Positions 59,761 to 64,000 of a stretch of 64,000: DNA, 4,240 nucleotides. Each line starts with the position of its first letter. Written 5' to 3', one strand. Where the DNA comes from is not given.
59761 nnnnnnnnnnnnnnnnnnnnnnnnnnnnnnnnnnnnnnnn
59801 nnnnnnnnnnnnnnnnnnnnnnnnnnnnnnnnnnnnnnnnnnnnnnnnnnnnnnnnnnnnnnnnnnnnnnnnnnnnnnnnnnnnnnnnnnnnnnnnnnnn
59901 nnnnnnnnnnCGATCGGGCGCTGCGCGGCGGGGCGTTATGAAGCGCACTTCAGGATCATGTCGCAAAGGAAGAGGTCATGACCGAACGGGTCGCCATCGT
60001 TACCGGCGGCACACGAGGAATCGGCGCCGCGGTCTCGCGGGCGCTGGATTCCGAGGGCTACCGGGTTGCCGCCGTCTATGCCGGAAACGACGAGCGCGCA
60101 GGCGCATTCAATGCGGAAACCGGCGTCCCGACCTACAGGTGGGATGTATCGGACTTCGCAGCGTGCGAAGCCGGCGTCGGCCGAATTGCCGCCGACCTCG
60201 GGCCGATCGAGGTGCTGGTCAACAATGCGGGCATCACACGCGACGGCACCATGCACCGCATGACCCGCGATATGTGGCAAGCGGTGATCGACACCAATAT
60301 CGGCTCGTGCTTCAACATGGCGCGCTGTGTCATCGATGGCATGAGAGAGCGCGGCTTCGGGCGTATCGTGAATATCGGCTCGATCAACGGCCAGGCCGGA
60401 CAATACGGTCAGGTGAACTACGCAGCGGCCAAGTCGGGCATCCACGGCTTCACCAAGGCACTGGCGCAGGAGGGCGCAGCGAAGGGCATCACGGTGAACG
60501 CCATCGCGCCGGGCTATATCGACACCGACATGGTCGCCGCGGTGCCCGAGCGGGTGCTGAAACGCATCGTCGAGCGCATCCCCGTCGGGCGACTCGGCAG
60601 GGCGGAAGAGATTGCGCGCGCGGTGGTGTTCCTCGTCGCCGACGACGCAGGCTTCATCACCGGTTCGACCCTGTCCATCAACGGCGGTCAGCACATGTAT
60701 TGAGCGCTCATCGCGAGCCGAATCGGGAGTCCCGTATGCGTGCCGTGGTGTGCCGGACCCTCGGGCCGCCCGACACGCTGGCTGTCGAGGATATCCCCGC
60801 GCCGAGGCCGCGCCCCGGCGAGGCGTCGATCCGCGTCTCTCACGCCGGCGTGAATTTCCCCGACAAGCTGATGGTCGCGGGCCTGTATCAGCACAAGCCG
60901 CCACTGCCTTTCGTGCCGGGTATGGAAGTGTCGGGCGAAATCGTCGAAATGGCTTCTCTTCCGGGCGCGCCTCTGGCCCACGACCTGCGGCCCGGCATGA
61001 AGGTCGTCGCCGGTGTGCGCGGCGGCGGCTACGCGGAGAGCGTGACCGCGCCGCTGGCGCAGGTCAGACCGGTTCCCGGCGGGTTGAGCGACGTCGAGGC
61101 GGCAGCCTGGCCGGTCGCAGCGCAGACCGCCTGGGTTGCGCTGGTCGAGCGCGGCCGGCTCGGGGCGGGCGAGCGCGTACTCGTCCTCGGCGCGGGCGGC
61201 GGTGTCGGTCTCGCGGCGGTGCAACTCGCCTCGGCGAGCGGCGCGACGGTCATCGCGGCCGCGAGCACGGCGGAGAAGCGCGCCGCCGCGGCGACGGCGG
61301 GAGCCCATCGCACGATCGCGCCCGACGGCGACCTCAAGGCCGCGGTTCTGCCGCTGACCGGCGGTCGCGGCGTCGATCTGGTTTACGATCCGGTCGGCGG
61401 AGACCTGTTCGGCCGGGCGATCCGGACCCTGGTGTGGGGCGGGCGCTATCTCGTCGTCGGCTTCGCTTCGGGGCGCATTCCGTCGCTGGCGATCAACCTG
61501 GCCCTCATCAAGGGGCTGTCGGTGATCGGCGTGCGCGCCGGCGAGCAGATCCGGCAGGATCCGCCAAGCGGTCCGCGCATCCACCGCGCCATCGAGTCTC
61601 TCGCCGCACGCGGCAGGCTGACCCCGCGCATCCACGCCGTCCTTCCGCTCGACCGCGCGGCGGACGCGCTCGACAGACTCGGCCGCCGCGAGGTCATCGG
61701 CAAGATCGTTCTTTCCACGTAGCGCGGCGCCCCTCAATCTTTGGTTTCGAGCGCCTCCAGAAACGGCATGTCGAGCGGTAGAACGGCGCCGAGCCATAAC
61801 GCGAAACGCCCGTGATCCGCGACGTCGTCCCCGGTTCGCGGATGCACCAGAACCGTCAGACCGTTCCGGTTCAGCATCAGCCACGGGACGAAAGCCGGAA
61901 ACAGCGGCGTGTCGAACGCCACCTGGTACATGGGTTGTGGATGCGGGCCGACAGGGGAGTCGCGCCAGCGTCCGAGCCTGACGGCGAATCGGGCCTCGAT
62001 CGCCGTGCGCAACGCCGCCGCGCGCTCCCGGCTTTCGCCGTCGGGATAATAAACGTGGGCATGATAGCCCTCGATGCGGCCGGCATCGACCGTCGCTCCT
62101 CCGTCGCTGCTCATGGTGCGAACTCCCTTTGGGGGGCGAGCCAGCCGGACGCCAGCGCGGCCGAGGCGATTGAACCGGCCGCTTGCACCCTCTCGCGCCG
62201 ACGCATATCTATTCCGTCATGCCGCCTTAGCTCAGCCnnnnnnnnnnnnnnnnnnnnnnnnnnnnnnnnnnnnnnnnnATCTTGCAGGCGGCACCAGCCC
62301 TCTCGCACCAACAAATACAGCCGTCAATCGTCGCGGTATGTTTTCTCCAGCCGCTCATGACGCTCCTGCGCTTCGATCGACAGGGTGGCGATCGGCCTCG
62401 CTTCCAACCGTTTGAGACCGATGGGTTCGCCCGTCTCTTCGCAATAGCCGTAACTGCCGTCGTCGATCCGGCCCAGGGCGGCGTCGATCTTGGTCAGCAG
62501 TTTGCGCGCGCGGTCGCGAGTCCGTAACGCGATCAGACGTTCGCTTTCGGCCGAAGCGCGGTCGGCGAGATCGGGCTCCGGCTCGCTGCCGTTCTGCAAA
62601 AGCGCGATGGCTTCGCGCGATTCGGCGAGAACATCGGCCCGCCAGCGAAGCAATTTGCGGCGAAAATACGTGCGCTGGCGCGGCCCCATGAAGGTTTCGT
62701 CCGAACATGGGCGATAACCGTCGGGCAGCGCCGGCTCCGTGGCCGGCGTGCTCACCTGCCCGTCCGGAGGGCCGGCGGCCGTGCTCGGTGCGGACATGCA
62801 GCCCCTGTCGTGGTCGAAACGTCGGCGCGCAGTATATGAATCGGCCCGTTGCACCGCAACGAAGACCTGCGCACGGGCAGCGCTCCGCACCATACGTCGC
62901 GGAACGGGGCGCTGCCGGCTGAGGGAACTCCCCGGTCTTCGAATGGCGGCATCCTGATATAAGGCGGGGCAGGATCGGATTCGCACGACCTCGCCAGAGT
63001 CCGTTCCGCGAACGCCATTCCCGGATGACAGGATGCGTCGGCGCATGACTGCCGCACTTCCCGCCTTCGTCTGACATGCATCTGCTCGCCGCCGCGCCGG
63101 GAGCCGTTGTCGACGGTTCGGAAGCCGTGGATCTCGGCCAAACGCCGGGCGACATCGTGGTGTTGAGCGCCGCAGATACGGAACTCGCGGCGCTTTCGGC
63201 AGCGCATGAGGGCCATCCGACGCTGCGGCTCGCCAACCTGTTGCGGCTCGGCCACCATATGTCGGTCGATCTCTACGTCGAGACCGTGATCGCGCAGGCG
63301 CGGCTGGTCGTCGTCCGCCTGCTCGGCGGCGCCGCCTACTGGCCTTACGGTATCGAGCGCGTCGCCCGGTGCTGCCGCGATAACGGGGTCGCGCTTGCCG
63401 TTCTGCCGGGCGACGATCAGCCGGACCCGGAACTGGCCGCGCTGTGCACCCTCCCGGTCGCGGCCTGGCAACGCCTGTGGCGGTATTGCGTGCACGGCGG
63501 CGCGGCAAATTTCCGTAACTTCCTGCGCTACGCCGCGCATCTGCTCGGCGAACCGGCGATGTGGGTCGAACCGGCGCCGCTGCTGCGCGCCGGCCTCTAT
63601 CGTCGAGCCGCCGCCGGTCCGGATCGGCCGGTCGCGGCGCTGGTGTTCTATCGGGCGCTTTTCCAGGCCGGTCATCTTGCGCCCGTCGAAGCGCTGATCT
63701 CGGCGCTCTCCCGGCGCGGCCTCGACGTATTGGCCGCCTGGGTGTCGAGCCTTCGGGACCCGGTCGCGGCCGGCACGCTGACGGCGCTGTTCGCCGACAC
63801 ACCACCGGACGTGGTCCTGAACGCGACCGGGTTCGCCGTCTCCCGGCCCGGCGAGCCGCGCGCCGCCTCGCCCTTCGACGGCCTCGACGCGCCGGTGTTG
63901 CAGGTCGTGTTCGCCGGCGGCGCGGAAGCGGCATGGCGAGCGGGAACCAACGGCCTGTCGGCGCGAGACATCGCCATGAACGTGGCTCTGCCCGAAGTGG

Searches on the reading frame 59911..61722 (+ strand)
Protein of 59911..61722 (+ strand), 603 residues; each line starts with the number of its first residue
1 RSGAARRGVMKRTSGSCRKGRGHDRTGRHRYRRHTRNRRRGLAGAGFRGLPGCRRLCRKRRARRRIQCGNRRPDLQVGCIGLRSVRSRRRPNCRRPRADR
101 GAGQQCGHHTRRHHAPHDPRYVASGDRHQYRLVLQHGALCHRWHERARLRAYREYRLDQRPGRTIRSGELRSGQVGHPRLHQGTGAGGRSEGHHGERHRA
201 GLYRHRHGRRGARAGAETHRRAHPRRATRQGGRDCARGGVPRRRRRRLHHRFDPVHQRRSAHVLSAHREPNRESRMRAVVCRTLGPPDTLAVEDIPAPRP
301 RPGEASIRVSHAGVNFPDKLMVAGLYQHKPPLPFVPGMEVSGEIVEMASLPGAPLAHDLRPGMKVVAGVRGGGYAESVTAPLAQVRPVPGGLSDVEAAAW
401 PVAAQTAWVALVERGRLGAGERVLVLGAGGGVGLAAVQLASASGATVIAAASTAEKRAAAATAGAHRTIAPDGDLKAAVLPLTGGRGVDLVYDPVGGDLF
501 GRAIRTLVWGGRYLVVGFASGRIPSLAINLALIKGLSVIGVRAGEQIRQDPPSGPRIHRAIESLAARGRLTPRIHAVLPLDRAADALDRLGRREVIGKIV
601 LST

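Call 98: search_protein_families(library=pfam, proteins=[window:59911-61722:+], max_evalue=0.001)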
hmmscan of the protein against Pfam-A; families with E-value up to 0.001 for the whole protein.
window:59911-61722:+ (603 aa): 3 families
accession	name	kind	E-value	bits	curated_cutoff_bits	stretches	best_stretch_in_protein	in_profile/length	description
PF00107.32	ADH_zinc_N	-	6.7e-25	88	31.8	1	431-545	1-116/129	Zinc-binding dehydrogenase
PF13602.12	ADH_zinc_N_2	-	1.9e-13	51.9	27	1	464-601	2-134/134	Zinc-binding dehydrogenase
PF08240.17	ADH_N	-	1.9e-10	41.3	23.5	1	302-389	2-103/104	Alcohol dehydrogenase GroES-like domain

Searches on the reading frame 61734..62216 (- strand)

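Call 16: search_protein_families(library=pfam, proteins=[window:61734-62216:-], max_evalue=0.001)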
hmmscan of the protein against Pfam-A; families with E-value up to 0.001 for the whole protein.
window:61734-62216:- (160 aa): 1 family
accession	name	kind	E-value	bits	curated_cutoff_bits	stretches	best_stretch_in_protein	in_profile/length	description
PF08883.16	DOPA_dioxygen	-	1e-32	113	25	1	51-150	1-104/106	Dopa 4,5-dioxygenase family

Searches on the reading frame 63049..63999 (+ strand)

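Call 16: search_protein_families(library=pfam, proteins=[window:63049-63999:+], max_evalue=0.001)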
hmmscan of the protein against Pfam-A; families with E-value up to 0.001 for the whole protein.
window:63049-63999:+ (317 aa): 1 family
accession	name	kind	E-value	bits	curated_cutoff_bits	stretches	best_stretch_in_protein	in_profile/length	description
PF02514.21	CobN-Mg_chel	-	3e-28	98.7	24.5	1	144-317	1-201/1090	CobN/Magnesium Chelatase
